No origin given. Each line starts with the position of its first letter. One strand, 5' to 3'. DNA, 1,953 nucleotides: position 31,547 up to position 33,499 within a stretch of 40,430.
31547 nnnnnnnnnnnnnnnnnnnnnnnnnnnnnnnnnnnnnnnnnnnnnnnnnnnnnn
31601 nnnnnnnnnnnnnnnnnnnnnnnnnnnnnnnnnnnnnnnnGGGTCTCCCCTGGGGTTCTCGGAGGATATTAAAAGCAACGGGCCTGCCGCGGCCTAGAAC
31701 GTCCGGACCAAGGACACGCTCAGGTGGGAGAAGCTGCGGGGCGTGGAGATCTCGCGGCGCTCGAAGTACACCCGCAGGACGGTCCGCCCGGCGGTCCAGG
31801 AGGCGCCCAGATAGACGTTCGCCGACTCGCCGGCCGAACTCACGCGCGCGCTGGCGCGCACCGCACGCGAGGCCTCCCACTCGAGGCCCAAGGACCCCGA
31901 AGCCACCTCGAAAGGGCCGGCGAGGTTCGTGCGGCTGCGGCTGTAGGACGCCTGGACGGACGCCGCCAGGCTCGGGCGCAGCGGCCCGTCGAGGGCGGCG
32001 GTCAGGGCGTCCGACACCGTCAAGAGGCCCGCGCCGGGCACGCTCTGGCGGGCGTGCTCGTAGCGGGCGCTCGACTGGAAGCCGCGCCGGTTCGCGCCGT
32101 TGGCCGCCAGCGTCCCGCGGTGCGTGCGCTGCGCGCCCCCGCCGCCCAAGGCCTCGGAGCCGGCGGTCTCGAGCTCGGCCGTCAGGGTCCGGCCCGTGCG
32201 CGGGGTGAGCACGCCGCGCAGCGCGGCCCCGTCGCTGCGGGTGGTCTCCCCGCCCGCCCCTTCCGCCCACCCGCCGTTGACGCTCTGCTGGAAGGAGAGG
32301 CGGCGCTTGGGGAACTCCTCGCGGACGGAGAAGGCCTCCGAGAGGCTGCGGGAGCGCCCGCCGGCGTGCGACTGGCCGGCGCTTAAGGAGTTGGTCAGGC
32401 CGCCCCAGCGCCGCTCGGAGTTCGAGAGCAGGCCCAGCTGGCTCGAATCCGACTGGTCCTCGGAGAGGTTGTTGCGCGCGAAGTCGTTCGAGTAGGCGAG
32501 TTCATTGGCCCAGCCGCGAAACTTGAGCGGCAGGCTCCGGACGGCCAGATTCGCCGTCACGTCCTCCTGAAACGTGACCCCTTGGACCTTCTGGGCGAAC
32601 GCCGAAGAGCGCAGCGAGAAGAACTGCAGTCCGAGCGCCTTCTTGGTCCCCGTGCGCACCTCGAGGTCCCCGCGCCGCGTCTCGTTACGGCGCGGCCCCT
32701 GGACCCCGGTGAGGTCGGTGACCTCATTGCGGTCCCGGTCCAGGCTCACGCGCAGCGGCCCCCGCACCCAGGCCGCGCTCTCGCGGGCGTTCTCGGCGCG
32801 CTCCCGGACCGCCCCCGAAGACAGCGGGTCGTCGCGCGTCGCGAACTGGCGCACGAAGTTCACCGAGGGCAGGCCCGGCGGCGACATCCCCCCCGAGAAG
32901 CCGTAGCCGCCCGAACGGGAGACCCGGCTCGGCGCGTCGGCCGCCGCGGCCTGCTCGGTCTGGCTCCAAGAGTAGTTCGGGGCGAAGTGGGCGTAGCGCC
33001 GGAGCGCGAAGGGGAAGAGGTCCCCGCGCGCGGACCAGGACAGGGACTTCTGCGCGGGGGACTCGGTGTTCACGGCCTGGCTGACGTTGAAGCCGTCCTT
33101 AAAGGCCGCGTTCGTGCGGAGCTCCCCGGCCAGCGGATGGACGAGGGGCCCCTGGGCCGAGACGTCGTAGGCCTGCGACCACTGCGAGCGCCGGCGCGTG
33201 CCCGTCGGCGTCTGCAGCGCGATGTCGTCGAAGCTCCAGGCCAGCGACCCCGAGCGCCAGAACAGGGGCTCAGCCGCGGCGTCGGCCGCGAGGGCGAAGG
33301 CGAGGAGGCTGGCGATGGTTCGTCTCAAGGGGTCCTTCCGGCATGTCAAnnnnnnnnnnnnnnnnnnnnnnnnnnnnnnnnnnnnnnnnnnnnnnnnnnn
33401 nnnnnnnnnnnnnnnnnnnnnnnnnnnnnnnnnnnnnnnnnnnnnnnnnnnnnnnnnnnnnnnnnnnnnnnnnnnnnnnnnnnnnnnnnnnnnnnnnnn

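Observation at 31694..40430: Candidate sigma-54-controlled porin-cytochrome electron conduit with paired NHL propellers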

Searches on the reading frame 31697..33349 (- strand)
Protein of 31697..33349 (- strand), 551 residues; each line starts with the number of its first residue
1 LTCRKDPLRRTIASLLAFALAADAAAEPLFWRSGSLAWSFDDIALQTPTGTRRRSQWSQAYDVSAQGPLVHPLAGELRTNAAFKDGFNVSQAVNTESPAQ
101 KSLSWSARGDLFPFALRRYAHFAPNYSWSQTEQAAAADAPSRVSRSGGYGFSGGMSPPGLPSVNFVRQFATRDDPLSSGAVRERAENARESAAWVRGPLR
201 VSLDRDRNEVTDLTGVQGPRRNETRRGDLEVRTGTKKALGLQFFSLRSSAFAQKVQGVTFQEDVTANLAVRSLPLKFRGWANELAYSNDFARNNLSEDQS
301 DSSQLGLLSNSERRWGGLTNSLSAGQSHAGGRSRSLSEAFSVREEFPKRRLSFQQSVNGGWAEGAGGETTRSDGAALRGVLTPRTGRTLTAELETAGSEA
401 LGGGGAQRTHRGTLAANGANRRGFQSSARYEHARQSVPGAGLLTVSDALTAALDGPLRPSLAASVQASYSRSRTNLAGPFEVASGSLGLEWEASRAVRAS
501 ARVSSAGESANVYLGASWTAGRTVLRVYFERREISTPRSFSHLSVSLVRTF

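Call 6: search_protein_families(library=pfam, proteins=[window:31697-33349:-], max_evalue=0.01)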
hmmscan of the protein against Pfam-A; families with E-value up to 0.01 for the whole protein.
window:31697-33349:- (551 aa): 0 families

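Call 7: search_protein_families(library=ncbifam, proteins=[window:31697-33349:-], max_evalue=0.01)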
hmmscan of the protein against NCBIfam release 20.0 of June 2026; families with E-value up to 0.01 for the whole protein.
window:31697-33349:- (551 aa): 0 families

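Call 14: find_homologous_proteins(query=window:31697-33349:-, max_evalue=0.001)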
Query window:31697-33349:- (551 aa): 10 proteins with E <= 0.001 among 8000 candidates.
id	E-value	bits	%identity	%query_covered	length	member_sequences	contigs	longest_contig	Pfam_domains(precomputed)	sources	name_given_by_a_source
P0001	0.0e+0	1170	100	99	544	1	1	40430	-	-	-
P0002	4.4e-258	876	76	95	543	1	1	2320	-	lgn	-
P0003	7.0e-258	875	74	95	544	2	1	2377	-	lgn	-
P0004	3.8e-225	767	67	99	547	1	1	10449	-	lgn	-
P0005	3.4e-218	744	65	99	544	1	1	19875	-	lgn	-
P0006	1.4e-216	739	65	99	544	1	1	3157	-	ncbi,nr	ncbi:MAG: hypothetical protein HYV15_06045 [Elusimicrobia bacterium]|nr:hypothetical protein [Elusim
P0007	3.8e-209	714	64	95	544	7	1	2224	-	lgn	-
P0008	4.3e-203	694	62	95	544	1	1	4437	-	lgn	-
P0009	8.0e-147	509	65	63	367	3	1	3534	-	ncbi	ncbi:MAG: hypothetical protein FD126_1514, partial [Elusimicrobia bacterium]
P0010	7.5e-116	406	43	98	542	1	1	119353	-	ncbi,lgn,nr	ncbi:MAG: hypothetical protein HYZ75_10815 [Elusimicrobia bacterium]|nr:hypothetical protein [Elusim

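Call 17: find_encoding_contigs(protein=P0010, flank=10000, max_places=3)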
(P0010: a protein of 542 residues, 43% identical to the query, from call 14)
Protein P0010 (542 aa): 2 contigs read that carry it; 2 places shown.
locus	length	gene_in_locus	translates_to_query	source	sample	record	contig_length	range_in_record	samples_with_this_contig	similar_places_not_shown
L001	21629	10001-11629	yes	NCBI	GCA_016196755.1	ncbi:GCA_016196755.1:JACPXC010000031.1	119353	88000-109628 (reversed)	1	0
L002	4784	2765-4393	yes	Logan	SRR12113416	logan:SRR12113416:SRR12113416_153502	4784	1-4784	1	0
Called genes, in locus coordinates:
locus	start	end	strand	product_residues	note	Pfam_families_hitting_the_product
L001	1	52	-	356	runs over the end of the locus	PF05201:GlutR_N, PF01488:Shikimate_DH, PF13241:NAD_binding_7 (weak)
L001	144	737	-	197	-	PF09699:Paired_CXXCH_1 (faint), PF14522:Cytochrome_C7 (faint)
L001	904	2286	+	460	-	PF00672:HAMP, PF00512:HisKA, PF02518:HATPase_c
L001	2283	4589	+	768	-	PF00072:Response_reg, PF00158:Sigma54_activat, PF07728:AAA_5 (weak), PF14532:Sigma54_activ_2, PF25601:AAA_lid_14, PF02954:HTH_8, PF09699:Paired_CXXCH_1 (weak), PF09699:Paired_CXXCH_1, +3 more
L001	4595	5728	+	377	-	-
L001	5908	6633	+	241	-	PF14522:Cytochrome_C7 (faint), PF09699:Paired_CXXCH_1 (faint), PF14537:Cytochrom_c3_2 (faint)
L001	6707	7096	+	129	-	PF12760:Zn_ribbon_IS1595 (faint)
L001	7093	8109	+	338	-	PF25021:TEN_NHL (faint), PF08450:SGL (faint), PF17170:DUF5128 (faint), PF01436:NHL (weak)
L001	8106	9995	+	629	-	PF22113:Mtrc-MtrF_II-IV_dom (faint), PF14522:Cytochrome_C7 (faint), PF14537:Cytochrom_c3_2 (faint), PF09699:Paired_CXXCH_1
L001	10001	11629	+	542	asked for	-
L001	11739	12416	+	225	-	PF14522:Cytochrome_C7 (faint), PF14537:Cytochrom_c3_2 (faint), PF09699:Paired_CXXCH_1 (faint)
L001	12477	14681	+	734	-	-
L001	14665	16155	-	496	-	-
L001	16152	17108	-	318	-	PF13489:Methyltransf_23, PF13847:Methyltransf_31 (weak), PF08241:Methyltransf_11, PF08242:Methyltransf_12, PF13649:Methyltransf_25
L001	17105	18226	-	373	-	PF13439:Glyco_transf_4, PF13579:Glyco_trans_4_4 (weak), PF00534:Glycos_transf_1, PF13692:Glyco_trans_1_4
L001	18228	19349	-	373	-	PF01041:DegT_DnrJ_EryC1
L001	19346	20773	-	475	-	PF02397:Bac_transf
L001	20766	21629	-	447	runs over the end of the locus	PF05195:AMP_N, PF00557:Peptidase_M24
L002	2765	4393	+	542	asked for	-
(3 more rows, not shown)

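Call 28: find_encoding_contigs(protein=P0005, flank=10000, max_places=2)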
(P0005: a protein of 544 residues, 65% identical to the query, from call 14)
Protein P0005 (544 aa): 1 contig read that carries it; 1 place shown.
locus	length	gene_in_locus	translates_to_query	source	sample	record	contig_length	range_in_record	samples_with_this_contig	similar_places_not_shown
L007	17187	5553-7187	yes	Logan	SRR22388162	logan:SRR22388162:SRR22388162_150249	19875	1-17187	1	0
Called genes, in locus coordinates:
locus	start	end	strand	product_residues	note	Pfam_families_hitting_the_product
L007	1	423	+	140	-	?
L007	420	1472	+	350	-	PF06739:SBBP (faint), PF01436:NHL (faint), PF08450:SGL (faint)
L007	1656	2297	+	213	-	PF14522:Cytochrome_C7 (faint), PF22113:Mtrc-MtrF_II-IV_dom (faint), PF14537:Cytochrom_c3_2 (faint), PF09699:Paired_CXXCH_1 (faint)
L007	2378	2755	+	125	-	PF12760:Zn_ribbon_IS1595 (weak)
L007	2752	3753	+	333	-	PF08450:SGL (faint), PF25021:TEN_NHL (faint), PF17170:DUF5128 (faint), PF01436:NHL (weak)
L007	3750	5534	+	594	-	PF22113:Mtrc-MtrF_II-IV_dom (faint), PF14522:Cytochrome_C7 (faint), PF14537:Cytochrom_c3_2 (faint), PF09699:Paired_CXXCH_1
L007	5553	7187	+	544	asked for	-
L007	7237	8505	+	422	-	PF01053:Cys_Met_Meta_PP, PF00155:Aminotran_1_2 (weak)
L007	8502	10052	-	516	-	-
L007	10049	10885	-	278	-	-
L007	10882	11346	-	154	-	PF14343:PrcB_C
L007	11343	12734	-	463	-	PF01523:PmbA_TldD_1st (weak), PF19290:PmbA_TldD_2nd, PF19289:PmbA_TldD_3rd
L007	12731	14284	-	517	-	PF01590:GAF, PF13185:GAF_2, PF13492:GAF_3, PF00512:HisKA, PF02518:HATPase_c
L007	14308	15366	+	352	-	PF03130:HEAT_PBS (faint), PF02985:HEAT (faint), PF13646:HEAT_2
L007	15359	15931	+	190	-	-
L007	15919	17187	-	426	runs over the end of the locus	PF03783:CsgG (weak)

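Call 29: find_encoding_contigs(protein=P0004, flank=10000, max_places=2)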
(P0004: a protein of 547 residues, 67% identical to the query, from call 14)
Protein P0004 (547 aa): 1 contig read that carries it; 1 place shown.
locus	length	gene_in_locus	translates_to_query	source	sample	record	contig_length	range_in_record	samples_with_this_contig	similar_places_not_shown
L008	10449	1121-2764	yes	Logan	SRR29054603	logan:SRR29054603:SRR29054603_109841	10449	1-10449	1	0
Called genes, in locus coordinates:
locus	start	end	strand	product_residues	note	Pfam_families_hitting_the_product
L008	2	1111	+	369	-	?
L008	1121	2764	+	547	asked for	-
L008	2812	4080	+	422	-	PF01053:Cys_Met_Meta_PP, PF00155:Aminotran_1_2 (weak)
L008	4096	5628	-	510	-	-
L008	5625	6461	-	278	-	-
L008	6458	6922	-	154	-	PF14343:PrcB_C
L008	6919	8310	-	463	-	PF01523:PmbA_TldD_1st (weak), PF19290:PmbA_TldD_2nd, PF19289:PmbA_TldD_3rd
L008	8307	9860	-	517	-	PF01590:GAF, PF13185:GAF_2, PF13492:GAF_3, PF00512:HisKA, PF02518:HATPase_c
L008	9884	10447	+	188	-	?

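Call 32: predict_structure(alignment_id=A1)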
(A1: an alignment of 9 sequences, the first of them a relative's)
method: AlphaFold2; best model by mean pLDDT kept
length: 544 residues; sequences in the alignment: 9
mean_pLDDT: 75.1   pTM: 0.56
mean pLDDT of the five models: 75.1, 74.1, 73.4, 63.7, 54.4
residues with pLDDT >= 90: 192; 70-90: 185; 50-70: 62; < 50: 105
segments of 3 or more residues with pLDDT < 50: 1-101
pLDDT, mean of each block of 10 residues (from residue 1): 43 33 32 31 35 35 38 29 31 45 56 67 56 63 78 87 77 78 91 93 85 92 77 77 93 92 86 89 91 91 88 92 82 89 88 85 90 89 93 79 94 89 94 86 94 91 91 90 90 89 87 81 71 68 53
secondary structure, 60 per line:
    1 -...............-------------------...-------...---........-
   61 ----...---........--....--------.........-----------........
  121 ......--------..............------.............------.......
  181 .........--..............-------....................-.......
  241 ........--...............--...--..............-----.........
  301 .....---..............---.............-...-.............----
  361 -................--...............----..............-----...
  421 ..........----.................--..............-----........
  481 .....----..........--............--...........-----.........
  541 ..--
elements in order: H2-16 E36-38 E46-48 E52-59 E71-78 E81-84 E93-101 E113-126 E135-148 E155-167 E174-189 E192-205 E213-229 E234-248 E251-265 E268-270 E273-286 E292-305 E309-322 E326-338 E344-356 E362-377 E380-394 E399-412 E418-430 E435-451 E454-467 E473-485 E490-499 E502-513 E516-526 E532-542

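Call 33: search_protein_representatives(alignment_id=A1)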
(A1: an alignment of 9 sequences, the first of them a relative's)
Query: 9 sequences, 544 profile positions. Proteins with E-value up to 0.001 (for the whole library): 38; up to 1e-10: 30; up to 1e-30: 18. The best 38 are listed.
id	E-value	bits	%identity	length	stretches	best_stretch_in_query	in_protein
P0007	4.7e-283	956.2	-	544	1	1-544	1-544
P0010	2.3e-239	812.0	-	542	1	2-544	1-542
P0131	1.1e-87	311.3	-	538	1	3-544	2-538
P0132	2.7e-87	310.1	-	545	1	8-543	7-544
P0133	2.5e-83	297.0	-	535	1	11-544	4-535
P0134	3.4e-76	273.4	-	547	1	8-543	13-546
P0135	1.6e-69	251.4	-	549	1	9-543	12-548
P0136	8.0e-67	242.5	-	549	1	8-543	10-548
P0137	1.3e-63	231.8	-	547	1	6-543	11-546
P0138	2.1e-62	227.9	-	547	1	9-543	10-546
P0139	4.8e-53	197.0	-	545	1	4-544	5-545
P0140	5.9e-52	193.4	-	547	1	8-543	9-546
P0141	8.9e-49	182.9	-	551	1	1-542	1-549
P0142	1.1e-47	179.3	-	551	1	1-542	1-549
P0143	1.9e-42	162.1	-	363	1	37-393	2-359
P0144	1.1e-35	139.7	-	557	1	2-544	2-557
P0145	7.1e-34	133.7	-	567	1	6-543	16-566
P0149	2.2e-27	112.3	-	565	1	25-544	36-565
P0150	1.8e-23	99.4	-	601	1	29-544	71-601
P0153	3.6e-19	85.2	-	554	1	3-544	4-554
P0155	8.3e-17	77.4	-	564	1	23-544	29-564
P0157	5.1e-14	68.2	-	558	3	4-210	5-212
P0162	2.1e-06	43.1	-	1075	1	32-543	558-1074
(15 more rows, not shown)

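Call 36: fold_search(model_id=the predicted structure, library=pdb)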
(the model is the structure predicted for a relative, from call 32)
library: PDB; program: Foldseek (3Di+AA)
matches with E <= 10: 747; with E <= 0.001: 140
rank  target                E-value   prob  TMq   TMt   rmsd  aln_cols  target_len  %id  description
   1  8s34_A                1.0e-06  1.00  0.34  0.29  23.5       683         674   11  Ferric-mycobactin receptor (FemA) in complex with aeruginic acid (released 2025-02-26)
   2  9ex3_A                1.1e-06  1.00  0.34  0.29  22.1       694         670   10  Ferric-mycobactin receptor (FemA) in complex with dihydroaeruginoic acid (released 2025-02-26)
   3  6r2q_B                1.4e-06  1.00  0.47  0.40  13.8       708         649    9  Structure of the Mtr complex (released 2020-04-22)
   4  5fp2_A                4.0e-06  1.00  0.31  0.33  16.2       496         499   12  Crystal structure of the siderophore receptor PirA from Pseudomonas aeruginosa (released 2015-12-09)
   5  4rdr                  7.0e-06  1.00  0.31  0.26  17.7       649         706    9  Structure of the bacterial Zn-transporter ZnuD from Neisseria meningitidis (locked conformation bound to zinc and cadmiu (released 2015-08-19)
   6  5fp2_B                8.3e-06  1.00  0.34  0.35  12.9       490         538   11  Crystal structure of the siderophore receptor PirA from Pseudomonas aeruginosa (released 2015-12-09)
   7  7omm_A                1.0e-05  1.00  0.30  0.26  17.7       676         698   10  Cryo-EM structure of N. gonorhoeae LptDE in complex with ProMacrobodies (MBPs have not been built de novo) (released 2022-05-04)
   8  9fz5_A                1.0e-05  1.00  0.33  0.27  18.5       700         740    6  Cryo-EM structure of LptDE-YedD complex from Escherichia Coli (released 2025-04-09)
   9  6r1f                  1.2e-05  1.00  0.34  0.28  16.3       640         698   10  Crystal structure of the ferric enterobactin receptor mutant R480A from Pseudomonas aeruginosa (PfeA) in complex with en (released 2019-04-10)
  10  3efm                  1.2e-05  1.00  0.30  0.29  20.5       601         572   10  Structure of the alcaligin outer membrane recepteur FauA from Bordetella pertussis (released 2009-03-31)
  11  4q35_A                1.3e-05  1.00  0.26  0.20  22.7       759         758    8  Structure of a membrane protein (released 2014-06-25)
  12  5ixm_C                1.5e-05  1.00  0.36  0.36  15.4       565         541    9  The LPS Transporter LptDE from Yersinia pestis, core complex (released 2016-05-18)
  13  9fy9_D                1.6e-05  1.00  0.34  0.29  18.8       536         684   12  Cryo-EM structure of the type 1 chaperone-usher pilus FimD-tip complex (FimDHGFC) - Conformer 1 (released 2025-06-04)
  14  4rdt_A                1.6e-05  1.00  0.29  0.26  13.3       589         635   11  Structure of the bacterial Zn-transporter ZnuD from Neisseria meningitidis (flexible conformation bound to a zinc ion) (released 2015-08-19)
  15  9rpr_A                1.7e-05  1.00  0.25  0.20  21.9       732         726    8  Cryo-EM structure of LptDEM complex containing Shigella flexneri LptE and endogenous E. coli LptD and LptM (released 2025-12-10)
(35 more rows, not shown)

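Call 41: find_related_loci(query=A1, collection=genome_contigs, flank=10000)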
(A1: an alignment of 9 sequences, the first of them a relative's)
Query A1 (544 aa) in genome_contigs; peptide patterns used: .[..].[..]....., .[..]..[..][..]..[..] (x = any residue, [..] = any of these).
36 stretches matched a pattern; 2 encode a relative of the query (tblastn E <= 1e-3); 2 distinct loci.
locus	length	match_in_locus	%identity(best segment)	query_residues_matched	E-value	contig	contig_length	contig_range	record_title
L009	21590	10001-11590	63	15-544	0e+0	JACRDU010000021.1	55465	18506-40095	MAG: Elusimicrobia bacterium isolate NC_groundwater_1680_Pr3_B-0.1um_70_15 SR-2_scaffold_141_310861, whole genome shotgu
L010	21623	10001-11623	43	3-544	7e-118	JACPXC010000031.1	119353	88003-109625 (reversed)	MAG: Elusimicrobia bacterium isolate NC_groundwater_827_Pr1_B-0.1um_69_30 Montesol18_Bp1_scaffold_935212, whole genome s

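Call 44: list_cluster_members(proteins=[P0131, P0132, P0134, P0139, P0141, P0144, P0149, P0150, P0153, P0162])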
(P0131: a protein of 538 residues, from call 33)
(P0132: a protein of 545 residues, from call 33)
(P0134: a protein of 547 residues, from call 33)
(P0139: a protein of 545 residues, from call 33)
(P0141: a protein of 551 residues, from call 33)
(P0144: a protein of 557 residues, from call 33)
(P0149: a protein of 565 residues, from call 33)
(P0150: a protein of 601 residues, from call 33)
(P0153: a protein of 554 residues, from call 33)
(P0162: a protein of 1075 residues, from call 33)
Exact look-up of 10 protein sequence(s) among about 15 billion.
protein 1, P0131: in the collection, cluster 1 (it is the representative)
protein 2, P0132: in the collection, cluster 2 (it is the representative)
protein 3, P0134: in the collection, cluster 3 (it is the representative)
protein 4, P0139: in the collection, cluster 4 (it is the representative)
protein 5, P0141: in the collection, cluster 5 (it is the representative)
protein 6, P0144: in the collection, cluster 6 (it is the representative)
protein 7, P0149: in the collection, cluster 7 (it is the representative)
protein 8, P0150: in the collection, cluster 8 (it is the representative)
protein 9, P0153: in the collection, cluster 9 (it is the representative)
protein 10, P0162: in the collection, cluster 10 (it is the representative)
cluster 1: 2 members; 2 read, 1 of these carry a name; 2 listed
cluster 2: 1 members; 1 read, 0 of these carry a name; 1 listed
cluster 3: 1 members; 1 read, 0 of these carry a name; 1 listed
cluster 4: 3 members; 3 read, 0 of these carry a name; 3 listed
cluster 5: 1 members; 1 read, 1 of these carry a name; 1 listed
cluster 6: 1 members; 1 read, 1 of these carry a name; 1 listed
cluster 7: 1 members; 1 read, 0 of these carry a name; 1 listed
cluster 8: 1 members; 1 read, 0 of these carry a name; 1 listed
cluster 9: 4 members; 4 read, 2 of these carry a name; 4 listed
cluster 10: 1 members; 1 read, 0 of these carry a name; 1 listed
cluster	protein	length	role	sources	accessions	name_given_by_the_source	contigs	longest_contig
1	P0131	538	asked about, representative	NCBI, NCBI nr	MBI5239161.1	MAG: hypothetical protein HY926_01685 [Elusimicrobia bacterium] | hypothetical protein [Elusimicrobiota bacterium]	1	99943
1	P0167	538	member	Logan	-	-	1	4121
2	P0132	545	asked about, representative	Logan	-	-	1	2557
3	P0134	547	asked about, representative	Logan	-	-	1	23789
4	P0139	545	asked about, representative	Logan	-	-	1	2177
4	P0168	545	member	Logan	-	-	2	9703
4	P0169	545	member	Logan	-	-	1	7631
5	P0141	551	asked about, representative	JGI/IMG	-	hypothetical protein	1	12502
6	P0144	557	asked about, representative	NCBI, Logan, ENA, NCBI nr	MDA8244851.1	MAG: hypothetical protein M0025_12135 [Elusimicrobia bacterium] | hypothetical protein [Elusimicrobiota bacterium]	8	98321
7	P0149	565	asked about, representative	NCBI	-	-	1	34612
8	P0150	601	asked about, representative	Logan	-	-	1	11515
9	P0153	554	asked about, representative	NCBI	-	-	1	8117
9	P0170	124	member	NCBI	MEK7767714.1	MAG: hypothetical protein AAB368_15910, partial [bacterium]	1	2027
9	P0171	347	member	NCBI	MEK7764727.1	MAG: hypothetical protein AAB368_00685, partial [bacterium]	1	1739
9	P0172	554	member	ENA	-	-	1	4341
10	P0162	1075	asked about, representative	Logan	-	-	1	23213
